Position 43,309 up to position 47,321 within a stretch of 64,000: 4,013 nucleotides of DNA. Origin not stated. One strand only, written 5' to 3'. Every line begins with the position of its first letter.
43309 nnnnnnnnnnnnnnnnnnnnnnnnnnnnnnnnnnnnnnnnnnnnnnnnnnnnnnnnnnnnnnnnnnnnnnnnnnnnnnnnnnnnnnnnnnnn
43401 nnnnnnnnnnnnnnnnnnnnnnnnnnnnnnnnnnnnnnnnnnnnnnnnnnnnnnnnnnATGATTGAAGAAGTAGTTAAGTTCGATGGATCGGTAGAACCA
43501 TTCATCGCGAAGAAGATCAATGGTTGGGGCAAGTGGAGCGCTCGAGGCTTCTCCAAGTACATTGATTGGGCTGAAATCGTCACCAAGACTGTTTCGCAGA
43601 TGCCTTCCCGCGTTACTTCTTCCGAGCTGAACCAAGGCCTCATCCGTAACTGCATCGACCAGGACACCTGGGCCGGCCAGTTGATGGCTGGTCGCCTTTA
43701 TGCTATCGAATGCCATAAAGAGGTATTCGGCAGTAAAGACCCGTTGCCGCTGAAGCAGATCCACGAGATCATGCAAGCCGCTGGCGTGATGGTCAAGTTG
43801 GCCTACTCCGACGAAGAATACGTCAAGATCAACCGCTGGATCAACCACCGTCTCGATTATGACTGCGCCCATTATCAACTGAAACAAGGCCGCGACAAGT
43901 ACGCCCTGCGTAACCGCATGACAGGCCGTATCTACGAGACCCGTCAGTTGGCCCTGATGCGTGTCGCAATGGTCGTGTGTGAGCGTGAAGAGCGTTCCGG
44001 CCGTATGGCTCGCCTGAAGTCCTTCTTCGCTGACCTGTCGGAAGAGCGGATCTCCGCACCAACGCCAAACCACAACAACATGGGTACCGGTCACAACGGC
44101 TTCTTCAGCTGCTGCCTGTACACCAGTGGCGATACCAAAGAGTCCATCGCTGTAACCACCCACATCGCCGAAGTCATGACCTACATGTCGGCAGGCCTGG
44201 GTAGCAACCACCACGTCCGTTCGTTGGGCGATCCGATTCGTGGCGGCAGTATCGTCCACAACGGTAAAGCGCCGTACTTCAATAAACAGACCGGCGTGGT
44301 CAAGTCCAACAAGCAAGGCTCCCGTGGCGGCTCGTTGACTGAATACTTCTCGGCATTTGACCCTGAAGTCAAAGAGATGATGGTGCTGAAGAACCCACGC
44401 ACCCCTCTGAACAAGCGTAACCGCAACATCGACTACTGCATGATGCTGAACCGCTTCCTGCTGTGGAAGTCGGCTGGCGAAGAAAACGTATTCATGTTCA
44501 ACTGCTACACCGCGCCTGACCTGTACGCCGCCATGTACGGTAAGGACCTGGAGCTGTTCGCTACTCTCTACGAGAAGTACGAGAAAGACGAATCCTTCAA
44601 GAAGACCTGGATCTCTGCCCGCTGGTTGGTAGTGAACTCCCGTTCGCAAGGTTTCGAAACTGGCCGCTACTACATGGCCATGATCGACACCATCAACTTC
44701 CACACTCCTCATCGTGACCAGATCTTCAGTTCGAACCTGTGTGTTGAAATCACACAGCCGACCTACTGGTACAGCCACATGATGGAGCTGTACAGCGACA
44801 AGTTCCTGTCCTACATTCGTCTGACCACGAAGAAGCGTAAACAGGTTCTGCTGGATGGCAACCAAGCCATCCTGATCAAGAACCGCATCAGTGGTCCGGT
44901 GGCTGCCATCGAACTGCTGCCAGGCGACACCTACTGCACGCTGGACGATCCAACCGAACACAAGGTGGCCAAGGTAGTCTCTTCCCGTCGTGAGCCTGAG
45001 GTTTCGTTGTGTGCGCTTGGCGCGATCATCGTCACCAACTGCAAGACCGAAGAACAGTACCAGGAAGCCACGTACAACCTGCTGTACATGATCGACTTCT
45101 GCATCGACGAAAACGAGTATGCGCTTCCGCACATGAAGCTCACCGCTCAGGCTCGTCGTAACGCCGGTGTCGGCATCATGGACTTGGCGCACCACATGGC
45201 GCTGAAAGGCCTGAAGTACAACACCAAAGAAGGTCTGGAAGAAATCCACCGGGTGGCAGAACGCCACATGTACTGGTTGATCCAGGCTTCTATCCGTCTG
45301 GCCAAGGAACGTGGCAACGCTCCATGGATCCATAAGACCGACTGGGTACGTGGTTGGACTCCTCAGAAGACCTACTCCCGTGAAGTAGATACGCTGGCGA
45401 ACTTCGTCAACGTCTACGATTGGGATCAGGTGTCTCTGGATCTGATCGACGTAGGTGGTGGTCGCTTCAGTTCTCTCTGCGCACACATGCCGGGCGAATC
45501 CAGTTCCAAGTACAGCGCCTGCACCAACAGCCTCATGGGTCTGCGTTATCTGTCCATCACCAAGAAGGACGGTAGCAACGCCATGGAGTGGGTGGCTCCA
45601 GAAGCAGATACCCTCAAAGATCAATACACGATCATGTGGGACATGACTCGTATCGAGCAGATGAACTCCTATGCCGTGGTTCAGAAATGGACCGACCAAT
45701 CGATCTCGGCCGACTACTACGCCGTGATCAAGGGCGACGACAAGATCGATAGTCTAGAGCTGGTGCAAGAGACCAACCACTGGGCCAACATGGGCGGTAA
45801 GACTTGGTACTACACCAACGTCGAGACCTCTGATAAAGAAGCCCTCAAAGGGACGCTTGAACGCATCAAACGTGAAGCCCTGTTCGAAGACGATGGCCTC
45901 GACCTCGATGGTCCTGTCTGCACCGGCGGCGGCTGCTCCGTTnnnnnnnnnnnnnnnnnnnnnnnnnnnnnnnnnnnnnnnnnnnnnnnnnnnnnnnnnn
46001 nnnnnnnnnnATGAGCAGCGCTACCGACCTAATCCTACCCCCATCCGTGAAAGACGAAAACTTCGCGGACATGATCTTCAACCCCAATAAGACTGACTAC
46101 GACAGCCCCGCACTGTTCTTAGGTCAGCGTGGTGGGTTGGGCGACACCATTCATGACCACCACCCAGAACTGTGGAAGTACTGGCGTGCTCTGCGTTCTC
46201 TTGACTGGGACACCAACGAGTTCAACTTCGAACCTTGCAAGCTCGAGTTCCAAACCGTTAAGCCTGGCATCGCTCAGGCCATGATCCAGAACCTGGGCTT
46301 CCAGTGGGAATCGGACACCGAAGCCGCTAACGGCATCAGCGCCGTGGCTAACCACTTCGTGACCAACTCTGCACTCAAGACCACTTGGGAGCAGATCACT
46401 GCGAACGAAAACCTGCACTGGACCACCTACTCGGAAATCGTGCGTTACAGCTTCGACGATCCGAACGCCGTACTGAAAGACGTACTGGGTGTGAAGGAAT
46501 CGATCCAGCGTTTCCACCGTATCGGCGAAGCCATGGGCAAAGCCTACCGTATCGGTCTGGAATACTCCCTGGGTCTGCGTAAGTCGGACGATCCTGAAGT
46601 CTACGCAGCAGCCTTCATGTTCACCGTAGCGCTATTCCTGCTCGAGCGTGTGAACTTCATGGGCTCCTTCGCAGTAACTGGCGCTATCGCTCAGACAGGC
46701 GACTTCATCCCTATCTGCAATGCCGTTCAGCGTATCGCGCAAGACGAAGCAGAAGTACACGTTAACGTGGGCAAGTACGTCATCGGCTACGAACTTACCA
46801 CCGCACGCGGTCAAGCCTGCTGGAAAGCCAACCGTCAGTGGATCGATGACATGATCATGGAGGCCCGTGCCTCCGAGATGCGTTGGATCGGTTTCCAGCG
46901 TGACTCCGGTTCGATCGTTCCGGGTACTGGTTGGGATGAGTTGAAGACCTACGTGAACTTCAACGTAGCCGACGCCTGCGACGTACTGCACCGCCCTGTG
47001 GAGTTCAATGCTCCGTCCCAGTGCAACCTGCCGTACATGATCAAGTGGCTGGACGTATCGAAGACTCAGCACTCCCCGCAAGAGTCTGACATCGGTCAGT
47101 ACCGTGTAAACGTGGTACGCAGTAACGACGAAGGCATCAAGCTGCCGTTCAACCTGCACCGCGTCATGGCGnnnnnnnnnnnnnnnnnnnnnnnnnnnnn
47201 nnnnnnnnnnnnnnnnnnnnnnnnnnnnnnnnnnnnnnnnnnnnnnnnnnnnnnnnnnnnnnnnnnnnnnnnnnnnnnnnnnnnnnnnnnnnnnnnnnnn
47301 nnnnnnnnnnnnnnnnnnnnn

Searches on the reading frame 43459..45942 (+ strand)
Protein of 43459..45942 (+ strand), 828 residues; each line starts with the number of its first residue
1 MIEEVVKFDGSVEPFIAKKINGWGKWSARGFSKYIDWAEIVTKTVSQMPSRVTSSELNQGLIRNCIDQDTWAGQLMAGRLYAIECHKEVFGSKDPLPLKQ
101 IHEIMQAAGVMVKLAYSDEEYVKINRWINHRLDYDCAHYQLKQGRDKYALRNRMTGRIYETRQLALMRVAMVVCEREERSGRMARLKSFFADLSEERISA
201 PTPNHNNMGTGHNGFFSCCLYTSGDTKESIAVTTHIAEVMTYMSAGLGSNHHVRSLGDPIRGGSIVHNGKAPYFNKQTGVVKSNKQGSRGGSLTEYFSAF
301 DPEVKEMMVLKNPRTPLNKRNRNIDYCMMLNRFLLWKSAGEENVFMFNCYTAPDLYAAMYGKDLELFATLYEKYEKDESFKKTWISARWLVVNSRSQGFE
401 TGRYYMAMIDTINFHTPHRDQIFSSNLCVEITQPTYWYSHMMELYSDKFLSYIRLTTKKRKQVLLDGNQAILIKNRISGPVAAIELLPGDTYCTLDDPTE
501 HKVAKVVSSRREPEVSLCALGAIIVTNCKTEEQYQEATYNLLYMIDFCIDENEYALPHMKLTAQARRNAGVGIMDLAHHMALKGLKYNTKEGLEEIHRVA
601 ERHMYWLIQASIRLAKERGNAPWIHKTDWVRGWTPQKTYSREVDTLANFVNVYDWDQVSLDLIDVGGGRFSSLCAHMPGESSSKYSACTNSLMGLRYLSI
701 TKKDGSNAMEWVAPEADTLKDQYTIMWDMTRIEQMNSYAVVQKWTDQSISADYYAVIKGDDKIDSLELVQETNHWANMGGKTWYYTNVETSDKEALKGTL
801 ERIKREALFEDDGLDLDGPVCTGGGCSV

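Call 30: search_protein_families(library=phrogs, proteins=[window:43459-45942:+], max_evalue=0.00001)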
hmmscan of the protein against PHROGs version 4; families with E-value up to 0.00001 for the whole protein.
window:43459-45942:+ (828 aa): 4 families
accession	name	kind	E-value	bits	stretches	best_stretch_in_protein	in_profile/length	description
phrog_84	-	DNA, RNA and nucleotide metabolism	9.3e-208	693.6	1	1-797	61-782/975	ribonucleoside-diphosphate reductase large subunit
phrog_3987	-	DNA, RNA and nucleotide metabolism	2.1e-96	324.4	1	4-441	5-447/467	ribonucleotide reductase large subunit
phrog_3844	-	moron, auxiliary metabolic gene and host takeover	6.6e-83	280.1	2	503-794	148-438/451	NrdA-like aerobic NDP reductase large subunit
phrog_36555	-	DNA, RNA and nucleotide metabolism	5e-17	63.2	1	665-794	12-144/172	ribonucleotide reductase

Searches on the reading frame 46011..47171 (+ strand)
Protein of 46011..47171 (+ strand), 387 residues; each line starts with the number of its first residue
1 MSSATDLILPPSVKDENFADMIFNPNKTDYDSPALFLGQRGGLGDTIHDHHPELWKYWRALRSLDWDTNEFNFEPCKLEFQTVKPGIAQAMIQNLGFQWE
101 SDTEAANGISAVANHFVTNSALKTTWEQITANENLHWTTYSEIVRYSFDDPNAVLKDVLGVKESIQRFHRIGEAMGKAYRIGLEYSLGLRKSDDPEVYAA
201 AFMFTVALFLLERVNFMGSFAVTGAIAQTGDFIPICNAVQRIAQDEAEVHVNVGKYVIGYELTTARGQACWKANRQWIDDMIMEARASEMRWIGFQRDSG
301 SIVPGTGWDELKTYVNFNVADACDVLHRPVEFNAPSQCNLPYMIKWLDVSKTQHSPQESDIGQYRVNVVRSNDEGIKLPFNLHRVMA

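Call 30: search_protein_families(library=phrogs, proteins=[window:46011-47171:+], max_evalue=0.00001)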
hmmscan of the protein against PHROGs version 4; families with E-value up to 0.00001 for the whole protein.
window:46011-47171:+ (387 aa): 3 families
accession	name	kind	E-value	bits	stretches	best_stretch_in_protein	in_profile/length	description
phrog_86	-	DNA, RNA and nucleotide metabolism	2.3e-70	238.7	1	14-372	38-393/504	ribonucleoside diphosphate reductase small subunit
phrog_10582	-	DNA, RNA and nucleotide metabolism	3.3e-17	63.6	1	21-174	4-157/255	ribonucleotide reductase class Ia beta subunit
phrog_8368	-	DNA, RNA and nucleotide metabolism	2.9e-10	41.3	1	237-376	6-148/156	aerobic NDP reductase small subunit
